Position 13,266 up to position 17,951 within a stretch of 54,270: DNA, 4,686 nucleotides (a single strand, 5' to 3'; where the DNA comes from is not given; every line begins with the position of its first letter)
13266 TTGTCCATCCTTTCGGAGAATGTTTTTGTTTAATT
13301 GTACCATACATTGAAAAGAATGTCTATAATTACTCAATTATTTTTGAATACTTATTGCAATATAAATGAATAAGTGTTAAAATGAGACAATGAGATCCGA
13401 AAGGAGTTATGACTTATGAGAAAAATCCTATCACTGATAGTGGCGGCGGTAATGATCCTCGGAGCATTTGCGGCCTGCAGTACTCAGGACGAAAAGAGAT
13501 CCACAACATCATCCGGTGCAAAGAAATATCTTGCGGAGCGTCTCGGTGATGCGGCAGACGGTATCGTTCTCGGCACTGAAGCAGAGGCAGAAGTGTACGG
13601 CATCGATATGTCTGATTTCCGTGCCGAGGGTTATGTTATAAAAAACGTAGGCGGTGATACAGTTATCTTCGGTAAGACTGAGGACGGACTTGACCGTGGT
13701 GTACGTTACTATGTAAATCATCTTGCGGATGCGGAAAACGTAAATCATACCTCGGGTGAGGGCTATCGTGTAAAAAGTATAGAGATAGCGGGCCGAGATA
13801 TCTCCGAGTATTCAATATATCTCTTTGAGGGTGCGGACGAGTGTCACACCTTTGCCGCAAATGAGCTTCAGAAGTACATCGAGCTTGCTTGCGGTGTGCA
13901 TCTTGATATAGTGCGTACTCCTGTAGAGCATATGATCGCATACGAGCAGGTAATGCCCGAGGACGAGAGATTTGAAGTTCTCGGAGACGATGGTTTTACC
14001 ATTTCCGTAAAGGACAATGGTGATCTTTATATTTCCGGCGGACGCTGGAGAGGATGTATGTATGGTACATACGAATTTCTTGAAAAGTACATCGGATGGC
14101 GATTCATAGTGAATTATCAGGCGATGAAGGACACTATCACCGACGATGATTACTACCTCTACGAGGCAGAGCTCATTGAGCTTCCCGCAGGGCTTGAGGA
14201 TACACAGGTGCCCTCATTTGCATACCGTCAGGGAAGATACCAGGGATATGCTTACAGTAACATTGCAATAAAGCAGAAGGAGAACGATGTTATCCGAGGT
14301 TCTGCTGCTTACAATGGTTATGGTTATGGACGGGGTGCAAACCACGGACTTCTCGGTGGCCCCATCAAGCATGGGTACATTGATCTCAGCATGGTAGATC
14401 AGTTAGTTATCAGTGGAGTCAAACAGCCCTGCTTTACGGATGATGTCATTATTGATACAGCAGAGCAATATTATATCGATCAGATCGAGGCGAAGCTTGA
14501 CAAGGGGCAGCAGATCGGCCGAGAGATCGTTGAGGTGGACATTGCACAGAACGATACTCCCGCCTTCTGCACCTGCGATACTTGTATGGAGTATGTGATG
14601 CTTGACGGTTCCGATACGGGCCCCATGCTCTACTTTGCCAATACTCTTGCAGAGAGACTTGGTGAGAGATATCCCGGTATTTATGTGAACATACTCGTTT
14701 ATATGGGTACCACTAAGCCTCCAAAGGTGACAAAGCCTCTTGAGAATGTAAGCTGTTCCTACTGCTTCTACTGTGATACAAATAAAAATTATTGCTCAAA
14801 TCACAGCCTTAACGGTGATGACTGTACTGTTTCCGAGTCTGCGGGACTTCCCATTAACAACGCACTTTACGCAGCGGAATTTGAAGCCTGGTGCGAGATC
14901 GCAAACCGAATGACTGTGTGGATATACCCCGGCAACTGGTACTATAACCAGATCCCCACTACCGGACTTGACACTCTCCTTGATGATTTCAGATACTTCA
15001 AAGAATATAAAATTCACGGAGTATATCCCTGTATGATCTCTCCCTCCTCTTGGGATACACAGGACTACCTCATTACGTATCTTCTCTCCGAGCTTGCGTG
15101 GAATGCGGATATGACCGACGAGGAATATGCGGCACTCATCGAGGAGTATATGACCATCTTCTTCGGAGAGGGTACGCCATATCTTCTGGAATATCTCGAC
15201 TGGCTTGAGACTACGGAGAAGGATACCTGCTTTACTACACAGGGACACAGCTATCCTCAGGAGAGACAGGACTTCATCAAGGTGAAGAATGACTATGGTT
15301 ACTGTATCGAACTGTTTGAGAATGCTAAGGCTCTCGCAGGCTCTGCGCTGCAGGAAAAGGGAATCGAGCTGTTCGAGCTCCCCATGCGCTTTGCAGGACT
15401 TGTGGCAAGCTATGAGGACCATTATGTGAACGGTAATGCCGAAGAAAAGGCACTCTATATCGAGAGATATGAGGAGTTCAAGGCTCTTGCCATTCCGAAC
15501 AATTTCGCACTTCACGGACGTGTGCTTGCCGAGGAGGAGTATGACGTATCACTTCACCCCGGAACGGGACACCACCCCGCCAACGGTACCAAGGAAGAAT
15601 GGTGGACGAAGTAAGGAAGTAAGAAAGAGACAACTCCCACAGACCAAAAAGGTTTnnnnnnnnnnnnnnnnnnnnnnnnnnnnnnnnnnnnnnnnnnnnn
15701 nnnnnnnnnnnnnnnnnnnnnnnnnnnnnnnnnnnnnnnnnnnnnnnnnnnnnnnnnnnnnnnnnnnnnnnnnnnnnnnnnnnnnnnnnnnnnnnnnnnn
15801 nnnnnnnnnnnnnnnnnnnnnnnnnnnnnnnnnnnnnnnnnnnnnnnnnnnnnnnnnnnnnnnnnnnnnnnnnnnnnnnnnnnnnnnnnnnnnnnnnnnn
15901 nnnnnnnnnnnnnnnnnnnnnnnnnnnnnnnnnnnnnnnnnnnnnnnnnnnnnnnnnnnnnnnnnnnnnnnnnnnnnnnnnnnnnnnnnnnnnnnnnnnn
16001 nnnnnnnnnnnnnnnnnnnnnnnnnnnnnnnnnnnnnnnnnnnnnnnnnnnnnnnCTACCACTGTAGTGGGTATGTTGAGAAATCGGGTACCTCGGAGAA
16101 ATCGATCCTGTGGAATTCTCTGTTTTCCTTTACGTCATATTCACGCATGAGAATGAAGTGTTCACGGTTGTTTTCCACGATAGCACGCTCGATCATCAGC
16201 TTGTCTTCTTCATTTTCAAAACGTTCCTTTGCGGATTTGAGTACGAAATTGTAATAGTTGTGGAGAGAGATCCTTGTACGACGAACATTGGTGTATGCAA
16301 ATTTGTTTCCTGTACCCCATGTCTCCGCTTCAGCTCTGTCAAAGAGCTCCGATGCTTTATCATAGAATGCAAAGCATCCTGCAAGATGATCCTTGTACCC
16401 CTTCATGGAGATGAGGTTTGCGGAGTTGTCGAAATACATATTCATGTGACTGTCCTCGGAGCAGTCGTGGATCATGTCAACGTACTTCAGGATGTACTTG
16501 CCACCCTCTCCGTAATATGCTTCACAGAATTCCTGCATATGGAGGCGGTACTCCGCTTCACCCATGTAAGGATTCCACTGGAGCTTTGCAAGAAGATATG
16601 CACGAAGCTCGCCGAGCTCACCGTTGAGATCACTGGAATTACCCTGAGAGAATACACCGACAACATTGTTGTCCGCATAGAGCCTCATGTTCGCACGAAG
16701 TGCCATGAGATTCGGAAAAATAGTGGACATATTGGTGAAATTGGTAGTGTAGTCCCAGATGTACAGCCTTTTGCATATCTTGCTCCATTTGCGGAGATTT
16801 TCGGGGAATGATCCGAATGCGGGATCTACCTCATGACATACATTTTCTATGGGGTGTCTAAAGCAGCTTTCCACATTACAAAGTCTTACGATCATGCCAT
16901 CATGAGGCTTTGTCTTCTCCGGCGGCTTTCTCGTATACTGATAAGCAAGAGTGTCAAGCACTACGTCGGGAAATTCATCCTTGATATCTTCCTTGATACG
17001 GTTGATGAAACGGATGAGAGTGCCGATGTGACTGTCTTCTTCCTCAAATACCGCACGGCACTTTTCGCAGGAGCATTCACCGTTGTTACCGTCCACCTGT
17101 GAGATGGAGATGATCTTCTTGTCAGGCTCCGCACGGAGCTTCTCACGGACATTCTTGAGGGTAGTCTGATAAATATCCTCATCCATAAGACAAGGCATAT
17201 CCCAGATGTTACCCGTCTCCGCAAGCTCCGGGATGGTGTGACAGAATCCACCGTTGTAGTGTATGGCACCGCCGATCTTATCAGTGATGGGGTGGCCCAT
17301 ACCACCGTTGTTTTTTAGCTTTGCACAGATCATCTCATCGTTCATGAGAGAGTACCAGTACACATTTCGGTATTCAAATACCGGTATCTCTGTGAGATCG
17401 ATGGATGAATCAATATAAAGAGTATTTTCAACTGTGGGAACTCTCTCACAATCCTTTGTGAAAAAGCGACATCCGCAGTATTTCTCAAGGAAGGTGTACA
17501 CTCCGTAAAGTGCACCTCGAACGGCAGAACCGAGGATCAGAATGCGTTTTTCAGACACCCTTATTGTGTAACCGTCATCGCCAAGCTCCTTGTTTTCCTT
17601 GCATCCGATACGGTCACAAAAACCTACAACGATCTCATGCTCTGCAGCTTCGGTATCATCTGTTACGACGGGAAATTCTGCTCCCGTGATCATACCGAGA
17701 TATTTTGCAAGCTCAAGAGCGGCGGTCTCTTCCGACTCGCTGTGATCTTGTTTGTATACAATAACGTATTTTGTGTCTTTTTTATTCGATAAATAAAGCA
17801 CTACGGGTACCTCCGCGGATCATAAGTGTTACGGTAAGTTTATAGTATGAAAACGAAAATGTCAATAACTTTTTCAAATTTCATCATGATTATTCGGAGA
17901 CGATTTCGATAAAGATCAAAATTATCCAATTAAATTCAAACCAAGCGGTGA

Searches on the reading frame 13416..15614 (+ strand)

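Call 6: search_protein_families(library=pfam, proteins=[window:13416-15614:+], max_evalue=0.01)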
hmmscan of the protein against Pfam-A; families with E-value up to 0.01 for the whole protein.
window:13416-15614:+ (732 aa): 4 families
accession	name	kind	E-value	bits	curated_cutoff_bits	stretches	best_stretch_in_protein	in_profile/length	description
PF16126.11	DUF4838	-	3.3e-33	115.7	26.6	1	336-595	92-325/325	Domain of unknown function (DUF4838)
PF03648.19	Glyco_hydro_67N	-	2.9e-08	34.4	24.3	1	138-221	27-120/120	Glycosyl hydrolase family 67 N-terminus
PF02838.20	Glyco_hydro_20b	-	0.00012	23.3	26.1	0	142-218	31-101/124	Glycosyl hydrolase family 20, domain 2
PF12971.12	NAGLU_N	-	0.0027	17.9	28.3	0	190-229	28-66/82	Alpha-N-acetylglucosaminidase (NAGLU) N-terminal domain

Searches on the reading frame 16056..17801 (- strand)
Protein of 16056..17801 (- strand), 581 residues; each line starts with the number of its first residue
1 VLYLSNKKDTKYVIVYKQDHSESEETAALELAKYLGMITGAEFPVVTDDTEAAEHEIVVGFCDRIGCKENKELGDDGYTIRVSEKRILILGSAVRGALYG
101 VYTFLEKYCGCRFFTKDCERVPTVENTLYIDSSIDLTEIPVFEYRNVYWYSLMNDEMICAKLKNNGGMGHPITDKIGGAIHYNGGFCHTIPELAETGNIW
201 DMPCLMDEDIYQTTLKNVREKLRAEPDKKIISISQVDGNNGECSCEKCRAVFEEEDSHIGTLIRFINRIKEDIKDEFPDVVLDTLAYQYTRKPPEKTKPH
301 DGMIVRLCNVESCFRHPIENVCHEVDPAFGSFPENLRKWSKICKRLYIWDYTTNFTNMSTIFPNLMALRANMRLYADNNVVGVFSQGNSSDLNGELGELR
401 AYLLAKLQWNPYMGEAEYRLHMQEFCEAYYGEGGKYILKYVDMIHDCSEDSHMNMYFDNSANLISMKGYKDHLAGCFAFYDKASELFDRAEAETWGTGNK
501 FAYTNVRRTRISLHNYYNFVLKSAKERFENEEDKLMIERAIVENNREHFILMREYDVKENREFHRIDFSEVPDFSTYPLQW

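Call 6: search_protein_families(library=pfam, proteins=[window:16056-17801:-], max_evalue=0.01)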
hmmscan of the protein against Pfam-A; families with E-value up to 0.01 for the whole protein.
window:16056-17801:- (581 aa): 4 families
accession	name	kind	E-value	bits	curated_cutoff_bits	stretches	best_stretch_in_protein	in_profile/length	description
PF16126.11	DUF4838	-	9.5e-76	255.4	26.6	1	113-442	1-325/325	Domain of unknown function (DUF4838)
PF03648.19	Glyco_hydro_67N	-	5.3e-10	40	24.3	1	13-103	23-119/120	Glycosyl hydrolase family 67 N-terminus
PF02838.20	Glyco_hydro_20b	-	4.9e-08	34.2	26.1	1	11-105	23-105/124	Glycosyl hydrolase family 20, domain 2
PF12971.12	NAGLU_N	-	0.0001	22.5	28.3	1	70-114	24-68/82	Alpha-N-acetylglucosaminidase (NAGLU) N-terminal domain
